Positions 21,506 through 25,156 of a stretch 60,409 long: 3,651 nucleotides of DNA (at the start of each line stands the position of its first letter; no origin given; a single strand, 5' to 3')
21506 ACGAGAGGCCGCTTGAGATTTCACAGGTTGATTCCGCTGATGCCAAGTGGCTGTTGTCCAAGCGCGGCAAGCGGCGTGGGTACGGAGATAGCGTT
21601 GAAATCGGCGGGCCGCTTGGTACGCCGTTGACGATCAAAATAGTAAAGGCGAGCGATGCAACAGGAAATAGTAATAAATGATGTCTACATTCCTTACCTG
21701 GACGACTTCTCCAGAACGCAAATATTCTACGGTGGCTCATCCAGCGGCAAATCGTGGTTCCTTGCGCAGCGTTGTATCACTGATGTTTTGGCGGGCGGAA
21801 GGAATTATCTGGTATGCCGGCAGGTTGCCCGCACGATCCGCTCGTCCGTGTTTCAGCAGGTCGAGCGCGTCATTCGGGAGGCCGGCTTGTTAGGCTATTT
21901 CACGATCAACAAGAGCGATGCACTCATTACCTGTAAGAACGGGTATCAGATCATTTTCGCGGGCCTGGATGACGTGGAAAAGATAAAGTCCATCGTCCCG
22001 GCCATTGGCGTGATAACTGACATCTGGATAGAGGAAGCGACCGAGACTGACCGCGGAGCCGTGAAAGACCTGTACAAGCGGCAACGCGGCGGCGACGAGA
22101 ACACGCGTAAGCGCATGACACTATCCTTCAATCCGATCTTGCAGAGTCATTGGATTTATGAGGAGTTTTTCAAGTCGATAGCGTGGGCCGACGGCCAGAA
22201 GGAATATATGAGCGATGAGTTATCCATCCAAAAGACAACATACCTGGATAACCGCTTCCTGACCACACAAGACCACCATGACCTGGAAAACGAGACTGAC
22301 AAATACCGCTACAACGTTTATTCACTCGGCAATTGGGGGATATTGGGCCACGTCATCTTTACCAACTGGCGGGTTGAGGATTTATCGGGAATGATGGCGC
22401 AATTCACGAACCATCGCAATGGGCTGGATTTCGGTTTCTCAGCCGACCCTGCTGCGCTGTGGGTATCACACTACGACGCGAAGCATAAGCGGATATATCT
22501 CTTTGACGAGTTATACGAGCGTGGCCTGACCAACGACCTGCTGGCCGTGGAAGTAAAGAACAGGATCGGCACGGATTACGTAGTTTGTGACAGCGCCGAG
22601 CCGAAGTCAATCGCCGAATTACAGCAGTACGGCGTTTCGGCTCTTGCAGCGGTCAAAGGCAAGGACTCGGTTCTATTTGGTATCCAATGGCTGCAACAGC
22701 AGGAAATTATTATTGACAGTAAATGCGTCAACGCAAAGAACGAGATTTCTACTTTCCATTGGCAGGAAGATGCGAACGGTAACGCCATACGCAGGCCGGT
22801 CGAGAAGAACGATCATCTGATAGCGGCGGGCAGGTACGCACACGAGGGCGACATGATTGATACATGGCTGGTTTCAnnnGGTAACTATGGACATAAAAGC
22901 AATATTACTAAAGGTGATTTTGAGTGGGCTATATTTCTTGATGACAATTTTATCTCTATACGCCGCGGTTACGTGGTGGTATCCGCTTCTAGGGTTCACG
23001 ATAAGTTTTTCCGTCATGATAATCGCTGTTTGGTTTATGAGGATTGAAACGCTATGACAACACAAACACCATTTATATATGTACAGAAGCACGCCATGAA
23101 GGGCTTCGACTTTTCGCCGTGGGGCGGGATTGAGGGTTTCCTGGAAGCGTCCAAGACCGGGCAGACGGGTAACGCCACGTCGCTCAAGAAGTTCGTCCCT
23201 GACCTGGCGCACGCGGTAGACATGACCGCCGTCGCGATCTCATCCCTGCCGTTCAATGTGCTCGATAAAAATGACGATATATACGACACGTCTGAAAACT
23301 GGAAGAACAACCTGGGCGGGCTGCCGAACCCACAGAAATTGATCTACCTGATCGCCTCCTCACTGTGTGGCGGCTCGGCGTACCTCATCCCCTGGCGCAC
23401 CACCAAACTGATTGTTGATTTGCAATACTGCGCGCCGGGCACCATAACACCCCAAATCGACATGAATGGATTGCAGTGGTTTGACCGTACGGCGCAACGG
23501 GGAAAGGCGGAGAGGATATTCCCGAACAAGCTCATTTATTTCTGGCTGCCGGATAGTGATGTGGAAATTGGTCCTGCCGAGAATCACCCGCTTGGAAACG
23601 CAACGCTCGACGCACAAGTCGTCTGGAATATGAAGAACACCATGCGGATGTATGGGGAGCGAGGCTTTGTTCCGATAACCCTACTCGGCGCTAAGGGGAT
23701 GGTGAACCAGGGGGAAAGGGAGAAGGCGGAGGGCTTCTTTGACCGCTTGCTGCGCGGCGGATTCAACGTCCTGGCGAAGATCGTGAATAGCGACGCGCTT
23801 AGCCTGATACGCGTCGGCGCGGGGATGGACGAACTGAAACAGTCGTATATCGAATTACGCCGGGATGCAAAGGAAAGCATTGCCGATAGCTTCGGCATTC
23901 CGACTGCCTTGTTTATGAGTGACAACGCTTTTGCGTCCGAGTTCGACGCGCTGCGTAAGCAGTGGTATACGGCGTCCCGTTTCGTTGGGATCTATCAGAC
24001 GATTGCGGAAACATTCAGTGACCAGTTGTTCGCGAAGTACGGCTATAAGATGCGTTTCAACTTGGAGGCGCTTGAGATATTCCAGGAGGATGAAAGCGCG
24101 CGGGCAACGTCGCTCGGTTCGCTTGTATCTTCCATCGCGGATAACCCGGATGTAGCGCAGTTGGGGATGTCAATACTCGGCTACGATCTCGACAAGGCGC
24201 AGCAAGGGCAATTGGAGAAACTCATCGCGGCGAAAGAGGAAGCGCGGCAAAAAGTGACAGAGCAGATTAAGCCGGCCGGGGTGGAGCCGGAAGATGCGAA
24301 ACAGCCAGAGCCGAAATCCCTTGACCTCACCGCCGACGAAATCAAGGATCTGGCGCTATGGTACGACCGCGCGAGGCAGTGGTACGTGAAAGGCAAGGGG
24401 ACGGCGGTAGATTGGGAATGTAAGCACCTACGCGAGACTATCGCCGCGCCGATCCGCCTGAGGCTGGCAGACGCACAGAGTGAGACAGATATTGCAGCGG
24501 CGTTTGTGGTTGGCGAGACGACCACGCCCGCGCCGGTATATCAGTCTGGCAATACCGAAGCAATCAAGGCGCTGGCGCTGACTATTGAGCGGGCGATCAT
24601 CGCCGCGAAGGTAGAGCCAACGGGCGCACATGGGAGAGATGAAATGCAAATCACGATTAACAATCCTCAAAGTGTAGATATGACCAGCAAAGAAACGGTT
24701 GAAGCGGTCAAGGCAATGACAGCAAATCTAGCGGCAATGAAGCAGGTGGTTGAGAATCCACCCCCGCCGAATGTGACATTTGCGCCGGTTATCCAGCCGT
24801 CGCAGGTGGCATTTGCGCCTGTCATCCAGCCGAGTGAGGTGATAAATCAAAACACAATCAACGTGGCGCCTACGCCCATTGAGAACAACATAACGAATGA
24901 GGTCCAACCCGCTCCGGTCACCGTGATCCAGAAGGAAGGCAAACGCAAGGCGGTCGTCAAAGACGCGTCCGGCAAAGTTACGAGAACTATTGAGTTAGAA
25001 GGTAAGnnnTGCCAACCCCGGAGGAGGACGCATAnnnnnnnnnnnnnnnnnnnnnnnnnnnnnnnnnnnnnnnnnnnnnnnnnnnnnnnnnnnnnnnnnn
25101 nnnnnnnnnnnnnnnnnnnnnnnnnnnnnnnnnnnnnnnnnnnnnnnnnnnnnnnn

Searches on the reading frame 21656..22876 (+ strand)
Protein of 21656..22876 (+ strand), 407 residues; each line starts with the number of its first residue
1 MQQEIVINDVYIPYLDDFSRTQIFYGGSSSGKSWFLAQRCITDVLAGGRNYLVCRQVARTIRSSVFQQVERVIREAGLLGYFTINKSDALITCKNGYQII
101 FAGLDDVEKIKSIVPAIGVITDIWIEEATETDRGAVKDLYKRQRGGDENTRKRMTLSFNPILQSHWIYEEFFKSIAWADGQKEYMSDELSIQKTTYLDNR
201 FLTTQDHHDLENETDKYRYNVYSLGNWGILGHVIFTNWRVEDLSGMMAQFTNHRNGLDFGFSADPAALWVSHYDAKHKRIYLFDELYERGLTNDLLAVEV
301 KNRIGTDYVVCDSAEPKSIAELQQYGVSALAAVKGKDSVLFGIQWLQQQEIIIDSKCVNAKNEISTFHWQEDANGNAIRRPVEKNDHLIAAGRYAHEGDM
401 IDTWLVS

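Call 49: search_protein_families(library=pfam, proteins=[window:21656-22876:+], max_evalue=0.001)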
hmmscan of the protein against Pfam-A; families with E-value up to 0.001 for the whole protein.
window:21656-22876:+ (407 aa): 3 families
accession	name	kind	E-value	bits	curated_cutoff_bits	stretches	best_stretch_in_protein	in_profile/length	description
PF04466.19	Terminase_3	-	6.4e-45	153.6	23.2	1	20-225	3-200/201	Phage terminase large subunit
PF17288.8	Terminase_3C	-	1.6e-17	64.8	26.7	1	258-395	1-152/155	Terminase RNAseH like domain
PF03237.21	Terminase_6N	-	7.3e-13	49.1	22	1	23-236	1-209/215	Terminase large subunit, T4likevirus-type, N-terminal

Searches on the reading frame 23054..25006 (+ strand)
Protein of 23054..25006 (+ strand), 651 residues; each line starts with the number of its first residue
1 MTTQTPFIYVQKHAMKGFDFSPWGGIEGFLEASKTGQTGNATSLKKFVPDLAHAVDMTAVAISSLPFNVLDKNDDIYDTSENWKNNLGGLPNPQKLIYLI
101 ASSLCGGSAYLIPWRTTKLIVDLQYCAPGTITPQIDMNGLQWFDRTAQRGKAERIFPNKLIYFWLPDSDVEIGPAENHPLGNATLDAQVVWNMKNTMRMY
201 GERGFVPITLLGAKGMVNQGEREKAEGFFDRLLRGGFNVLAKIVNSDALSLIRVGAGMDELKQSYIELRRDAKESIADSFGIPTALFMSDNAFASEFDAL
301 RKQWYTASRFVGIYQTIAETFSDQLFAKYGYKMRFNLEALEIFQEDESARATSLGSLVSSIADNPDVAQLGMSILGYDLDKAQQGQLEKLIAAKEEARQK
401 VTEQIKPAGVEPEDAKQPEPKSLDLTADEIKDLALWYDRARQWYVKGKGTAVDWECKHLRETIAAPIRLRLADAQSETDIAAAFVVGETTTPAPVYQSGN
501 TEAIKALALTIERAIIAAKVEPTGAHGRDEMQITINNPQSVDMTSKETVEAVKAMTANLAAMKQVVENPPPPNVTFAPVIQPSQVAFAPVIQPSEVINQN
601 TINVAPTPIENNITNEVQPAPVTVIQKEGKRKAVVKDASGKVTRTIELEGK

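Call 49: search_protein_families(library=pfam, proteins=[window:23054-25006:+], max_evalue=0.001)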
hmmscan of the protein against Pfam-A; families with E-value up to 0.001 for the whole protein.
window:23054-25006:+ (651 aa): 1 family
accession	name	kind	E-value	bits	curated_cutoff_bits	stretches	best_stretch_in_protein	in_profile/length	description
PF04860.17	Phage_portal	-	1.3e-13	51.3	39.1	1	52-359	4-307/321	Phage portal protein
